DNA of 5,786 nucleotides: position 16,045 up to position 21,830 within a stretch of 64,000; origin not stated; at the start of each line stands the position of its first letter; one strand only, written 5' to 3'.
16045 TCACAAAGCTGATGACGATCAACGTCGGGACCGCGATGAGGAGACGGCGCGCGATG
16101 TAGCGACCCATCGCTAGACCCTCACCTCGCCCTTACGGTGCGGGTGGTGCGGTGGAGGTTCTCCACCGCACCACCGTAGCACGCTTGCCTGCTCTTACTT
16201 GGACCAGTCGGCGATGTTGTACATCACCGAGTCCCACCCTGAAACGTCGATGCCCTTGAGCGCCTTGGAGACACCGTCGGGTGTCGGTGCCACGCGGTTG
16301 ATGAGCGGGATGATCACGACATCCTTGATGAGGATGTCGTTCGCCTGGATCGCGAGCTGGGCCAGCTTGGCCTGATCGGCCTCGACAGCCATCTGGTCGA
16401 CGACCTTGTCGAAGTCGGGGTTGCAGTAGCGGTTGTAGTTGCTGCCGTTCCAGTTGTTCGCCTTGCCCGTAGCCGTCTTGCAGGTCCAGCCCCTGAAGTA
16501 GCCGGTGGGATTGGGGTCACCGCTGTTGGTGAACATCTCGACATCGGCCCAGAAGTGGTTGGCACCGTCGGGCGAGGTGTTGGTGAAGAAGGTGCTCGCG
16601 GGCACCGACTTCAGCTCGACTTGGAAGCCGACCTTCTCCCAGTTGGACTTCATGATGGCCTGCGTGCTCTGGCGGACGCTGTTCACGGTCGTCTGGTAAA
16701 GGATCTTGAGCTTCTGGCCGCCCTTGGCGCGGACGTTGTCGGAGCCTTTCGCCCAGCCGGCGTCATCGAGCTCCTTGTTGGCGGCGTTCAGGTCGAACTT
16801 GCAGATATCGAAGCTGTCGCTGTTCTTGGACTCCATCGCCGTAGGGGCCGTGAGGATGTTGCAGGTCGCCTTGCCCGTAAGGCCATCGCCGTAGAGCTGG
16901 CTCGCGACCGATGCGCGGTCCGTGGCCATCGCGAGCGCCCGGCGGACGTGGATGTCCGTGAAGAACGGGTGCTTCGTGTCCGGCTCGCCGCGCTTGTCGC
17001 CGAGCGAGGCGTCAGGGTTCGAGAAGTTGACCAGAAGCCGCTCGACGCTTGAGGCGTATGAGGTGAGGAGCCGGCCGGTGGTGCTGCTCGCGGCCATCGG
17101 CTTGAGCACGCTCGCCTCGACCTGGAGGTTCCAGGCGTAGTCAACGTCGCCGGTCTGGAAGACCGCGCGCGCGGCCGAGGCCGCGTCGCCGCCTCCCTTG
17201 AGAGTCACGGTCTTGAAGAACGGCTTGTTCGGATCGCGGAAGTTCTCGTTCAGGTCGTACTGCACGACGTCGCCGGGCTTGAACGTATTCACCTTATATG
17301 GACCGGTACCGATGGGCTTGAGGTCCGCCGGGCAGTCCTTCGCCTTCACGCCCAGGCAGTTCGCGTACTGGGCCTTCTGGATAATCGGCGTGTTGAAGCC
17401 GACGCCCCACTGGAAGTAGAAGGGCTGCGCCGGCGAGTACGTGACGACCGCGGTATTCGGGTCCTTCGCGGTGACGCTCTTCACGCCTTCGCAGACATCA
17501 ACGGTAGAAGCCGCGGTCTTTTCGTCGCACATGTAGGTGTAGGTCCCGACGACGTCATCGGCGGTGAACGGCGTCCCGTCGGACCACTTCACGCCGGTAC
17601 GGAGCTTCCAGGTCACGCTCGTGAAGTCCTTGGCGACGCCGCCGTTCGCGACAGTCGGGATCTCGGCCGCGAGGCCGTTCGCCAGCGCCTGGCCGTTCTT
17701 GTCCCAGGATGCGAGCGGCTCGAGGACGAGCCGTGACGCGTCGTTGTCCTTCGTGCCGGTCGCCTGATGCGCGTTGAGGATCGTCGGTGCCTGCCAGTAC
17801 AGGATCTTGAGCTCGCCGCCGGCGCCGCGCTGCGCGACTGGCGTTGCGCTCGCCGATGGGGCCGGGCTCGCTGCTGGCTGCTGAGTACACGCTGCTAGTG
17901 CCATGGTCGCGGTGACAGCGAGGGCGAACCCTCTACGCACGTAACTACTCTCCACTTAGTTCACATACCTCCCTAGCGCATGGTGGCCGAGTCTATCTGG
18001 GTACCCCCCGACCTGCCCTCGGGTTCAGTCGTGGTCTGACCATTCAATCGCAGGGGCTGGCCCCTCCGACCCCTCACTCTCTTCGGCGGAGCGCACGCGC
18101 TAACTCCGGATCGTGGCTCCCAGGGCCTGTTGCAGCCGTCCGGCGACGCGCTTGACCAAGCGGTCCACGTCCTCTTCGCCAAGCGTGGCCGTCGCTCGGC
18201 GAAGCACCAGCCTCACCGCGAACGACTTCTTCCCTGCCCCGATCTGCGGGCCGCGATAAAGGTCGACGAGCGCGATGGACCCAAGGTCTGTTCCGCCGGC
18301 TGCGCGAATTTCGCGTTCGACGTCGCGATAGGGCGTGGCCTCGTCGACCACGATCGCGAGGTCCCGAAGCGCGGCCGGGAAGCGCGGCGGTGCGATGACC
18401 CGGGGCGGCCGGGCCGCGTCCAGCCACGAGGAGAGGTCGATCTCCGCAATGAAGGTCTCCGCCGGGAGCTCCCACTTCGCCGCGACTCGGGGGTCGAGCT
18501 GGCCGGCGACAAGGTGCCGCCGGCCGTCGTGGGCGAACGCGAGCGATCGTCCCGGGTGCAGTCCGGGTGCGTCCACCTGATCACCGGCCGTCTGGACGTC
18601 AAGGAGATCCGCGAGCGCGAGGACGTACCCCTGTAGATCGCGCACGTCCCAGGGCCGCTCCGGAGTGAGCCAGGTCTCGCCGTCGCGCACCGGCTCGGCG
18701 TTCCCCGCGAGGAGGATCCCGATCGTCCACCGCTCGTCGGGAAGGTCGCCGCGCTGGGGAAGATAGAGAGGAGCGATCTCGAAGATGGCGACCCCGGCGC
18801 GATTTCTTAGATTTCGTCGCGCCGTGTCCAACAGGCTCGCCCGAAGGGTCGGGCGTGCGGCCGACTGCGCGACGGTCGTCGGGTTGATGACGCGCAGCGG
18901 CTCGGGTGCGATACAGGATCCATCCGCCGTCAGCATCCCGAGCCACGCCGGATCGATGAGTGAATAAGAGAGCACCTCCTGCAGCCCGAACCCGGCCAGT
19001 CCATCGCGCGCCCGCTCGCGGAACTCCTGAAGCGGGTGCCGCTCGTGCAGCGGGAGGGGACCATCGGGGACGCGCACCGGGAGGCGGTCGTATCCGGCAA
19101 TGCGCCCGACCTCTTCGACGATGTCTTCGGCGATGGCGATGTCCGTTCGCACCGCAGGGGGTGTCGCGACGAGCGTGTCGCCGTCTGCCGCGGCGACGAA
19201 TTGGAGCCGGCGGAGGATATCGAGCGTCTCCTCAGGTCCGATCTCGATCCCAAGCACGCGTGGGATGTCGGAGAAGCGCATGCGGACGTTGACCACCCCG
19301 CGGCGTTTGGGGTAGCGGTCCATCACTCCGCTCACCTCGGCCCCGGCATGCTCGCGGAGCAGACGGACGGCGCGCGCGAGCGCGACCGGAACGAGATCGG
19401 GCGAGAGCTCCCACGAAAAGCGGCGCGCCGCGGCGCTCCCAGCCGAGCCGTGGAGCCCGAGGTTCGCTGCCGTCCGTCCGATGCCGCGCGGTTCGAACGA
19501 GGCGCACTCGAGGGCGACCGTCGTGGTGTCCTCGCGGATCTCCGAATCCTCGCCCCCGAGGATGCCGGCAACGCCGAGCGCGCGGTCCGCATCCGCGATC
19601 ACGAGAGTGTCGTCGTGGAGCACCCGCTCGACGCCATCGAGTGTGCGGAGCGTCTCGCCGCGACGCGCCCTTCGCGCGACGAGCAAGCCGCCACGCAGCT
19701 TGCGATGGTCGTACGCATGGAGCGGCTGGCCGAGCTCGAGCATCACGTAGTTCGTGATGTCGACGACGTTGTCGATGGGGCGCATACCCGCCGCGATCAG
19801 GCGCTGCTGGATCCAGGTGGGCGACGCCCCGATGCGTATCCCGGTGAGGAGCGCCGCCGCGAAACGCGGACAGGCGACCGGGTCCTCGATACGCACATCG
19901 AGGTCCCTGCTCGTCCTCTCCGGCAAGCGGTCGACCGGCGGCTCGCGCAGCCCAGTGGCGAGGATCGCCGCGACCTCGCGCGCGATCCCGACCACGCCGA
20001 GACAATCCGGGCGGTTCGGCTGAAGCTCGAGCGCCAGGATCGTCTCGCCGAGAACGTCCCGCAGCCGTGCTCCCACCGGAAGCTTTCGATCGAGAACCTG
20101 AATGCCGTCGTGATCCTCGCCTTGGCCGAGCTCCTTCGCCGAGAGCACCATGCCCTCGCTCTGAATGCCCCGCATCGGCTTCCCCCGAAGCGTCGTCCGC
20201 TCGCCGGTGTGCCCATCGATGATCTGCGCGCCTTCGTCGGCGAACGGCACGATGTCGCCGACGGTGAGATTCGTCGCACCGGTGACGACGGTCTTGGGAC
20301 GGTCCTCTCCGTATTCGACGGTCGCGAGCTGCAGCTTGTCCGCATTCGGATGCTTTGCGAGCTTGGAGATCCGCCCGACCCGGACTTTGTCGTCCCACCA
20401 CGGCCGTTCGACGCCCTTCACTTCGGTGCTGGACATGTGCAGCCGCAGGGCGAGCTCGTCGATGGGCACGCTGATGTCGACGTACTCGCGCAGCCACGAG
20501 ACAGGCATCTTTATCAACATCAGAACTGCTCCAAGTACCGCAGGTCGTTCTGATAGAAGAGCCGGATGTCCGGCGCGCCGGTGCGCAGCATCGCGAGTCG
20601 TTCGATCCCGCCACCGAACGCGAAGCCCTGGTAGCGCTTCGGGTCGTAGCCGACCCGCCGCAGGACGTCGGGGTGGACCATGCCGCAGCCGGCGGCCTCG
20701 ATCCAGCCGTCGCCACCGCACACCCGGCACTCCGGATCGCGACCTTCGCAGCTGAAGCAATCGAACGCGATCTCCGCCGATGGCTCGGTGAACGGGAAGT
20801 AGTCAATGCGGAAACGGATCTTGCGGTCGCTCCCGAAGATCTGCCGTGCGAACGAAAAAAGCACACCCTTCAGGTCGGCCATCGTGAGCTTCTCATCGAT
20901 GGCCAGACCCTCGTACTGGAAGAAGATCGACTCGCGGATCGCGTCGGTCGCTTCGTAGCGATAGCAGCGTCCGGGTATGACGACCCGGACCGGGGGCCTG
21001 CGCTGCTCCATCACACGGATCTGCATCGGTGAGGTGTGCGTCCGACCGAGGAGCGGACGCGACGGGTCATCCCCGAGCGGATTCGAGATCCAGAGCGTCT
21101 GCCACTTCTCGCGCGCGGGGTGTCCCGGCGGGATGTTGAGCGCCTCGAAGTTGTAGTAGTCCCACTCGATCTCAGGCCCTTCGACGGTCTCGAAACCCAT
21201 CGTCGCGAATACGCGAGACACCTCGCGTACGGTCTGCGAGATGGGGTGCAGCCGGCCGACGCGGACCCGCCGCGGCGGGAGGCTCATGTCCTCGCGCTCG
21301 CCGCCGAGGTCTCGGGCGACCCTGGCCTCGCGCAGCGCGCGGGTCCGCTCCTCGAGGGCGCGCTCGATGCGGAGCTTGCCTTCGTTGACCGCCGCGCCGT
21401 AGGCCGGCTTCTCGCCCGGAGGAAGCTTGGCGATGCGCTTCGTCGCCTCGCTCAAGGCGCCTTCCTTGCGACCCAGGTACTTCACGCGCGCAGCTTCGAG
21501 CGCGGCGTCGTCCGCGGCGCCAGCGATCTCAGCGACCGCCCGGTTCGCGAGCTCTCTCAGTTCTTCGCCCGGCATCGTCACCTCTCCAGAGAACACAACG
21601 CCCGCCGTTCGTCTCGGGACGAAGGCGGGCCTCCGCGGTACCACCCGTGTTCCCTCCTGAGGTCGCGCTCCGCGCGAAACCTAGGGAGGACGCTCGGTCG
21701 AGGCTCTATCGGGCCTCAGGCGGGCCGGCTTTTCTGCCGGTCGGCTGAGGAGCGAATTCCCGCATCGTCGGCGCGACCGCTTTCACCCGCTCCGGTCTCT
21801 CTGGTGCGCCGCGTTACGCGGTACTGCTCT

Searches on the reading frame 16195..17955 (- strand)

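Call 5: search_protein_families(library=pfam, proteins=[window:16195-17955:-], max_evalue=0.001)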
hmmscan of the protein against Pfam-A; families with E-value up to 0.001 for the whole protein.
window:16195-17955:- (586 aa): 1 family
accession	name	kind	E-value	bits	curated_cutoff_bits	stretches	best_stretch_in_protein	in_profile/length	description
PF00496.27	SBP_bac_5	-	5.5e-57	194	32.4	1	106-469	11-342/368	Bacterial extracellular solute-binding proteins, family 5 Middle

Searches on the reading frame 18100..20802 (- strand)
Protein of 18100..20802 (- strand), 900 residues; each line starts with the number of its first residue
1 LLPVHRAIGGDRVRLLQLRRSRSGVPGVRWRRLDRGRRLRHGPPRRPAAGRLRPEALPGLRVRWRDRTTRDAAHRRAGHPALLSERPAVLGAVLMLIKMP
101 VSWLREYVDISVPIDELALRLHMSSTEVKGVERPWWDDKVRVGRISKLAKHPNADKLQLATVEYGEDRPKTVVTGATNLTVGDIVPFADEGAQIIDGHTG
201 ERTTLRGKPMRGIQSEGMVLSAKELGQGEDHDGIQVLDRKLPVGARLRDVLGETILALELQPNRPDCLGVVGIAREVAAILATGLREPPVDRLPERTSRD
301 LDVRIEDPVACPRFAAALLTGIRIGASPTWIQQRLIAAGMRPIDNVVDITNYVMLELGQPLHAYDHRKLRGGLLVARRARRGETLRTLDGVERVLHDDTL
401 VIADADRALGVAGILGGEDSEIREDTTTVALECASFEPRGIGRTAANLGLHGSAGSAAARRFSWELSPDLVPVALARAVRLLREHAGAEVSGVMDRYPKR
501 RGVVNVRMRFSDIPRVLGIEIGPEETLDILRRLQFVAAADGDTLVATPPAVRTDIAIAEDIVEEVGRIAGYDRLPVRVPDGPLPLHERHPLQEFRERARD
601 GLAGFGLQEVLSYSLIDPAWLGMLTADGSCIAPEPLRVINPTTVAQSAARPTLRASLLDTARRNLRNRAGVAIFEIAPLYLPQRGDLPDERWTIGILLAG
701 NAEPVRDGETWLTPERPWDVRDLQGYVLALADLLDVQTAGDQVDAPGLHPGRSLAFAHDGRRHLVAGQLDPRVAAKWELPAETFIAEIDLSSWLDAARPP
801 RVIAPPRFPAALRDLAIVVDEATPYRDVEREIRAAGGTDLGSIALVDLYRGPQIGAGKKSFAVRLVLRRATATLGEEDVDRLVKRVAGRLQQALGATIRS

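Call 5: search_protein_families(library=pfam, proteins=[window:18100-20802:-], max_evalue=0.001)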
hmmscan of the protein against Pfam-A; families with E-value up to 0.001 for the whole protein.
window:18100-20802:- (900 aa): 5 families
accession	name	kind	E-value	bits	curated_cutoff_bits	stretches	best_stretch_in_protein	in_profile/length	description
PF03483.22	B3_4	-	2.6e-56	190.4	29.3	1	310-487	1-174/174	B3/4 domain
PF17759.6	tRNA_synthFbeta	-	2.1e-42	145.5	22.4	1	574-790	1-214/214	Phenylalanyl tRNA synthetase beta chain CLM domain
PF03147.19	FDX-ACB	-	4.8e-24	85.1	31.1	1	806-899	1-94/94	Ferredoxin-fold anticodon binding domain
PF03484.21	B5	-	8.3e-18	64.8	28.6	1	506-571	1-67/67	tRNA synthetase B5 domain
PF01588.26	tRNA_bind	-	3.3e-16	59.6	27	1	140-245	1-95/96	Putative tRNA binding domain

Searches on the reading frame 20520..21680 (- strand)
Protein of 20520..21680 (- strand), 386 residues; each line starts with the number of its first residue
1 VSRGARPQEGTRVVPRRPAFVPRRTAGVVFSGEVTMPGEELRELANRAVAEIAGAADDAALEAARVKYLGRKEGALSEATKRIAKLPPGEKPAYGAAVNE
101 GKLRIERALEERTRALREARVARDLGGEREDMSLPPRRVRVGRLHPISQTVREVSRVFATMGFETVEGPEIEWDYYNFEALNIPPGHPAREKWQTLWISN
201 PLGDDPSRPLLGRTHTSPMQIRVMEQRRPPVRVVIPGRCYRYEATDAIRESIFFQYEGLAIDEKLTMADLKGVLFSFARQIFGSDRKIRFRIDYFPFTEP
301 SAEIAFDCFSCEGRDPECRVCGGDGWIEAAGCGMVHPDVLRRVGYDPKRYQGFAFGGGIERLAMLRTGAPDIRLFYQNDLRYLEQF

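Call 6: search_protein_families(library=pfam, proteins=[window:20520-21680:-], max_evalue=0.001)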
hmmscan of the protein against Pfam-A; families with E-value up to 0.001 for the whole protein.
window:20520-21680:- (386 aa): 2 families
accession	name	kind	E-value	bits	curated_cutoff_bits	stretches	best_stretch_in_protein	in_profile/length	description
PF01409.25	tRNA-synt_2d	-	2.9e-88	295.9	19.8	1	131-386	3-246/246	tRNA synthetases class II core domain (F)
PF02912.23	Phe_tRNA-synt_N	-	4.3e-16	59.1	22.3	1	57-124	2-68/69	Aminoacyl tRNA synthetase class II, N-terminal domain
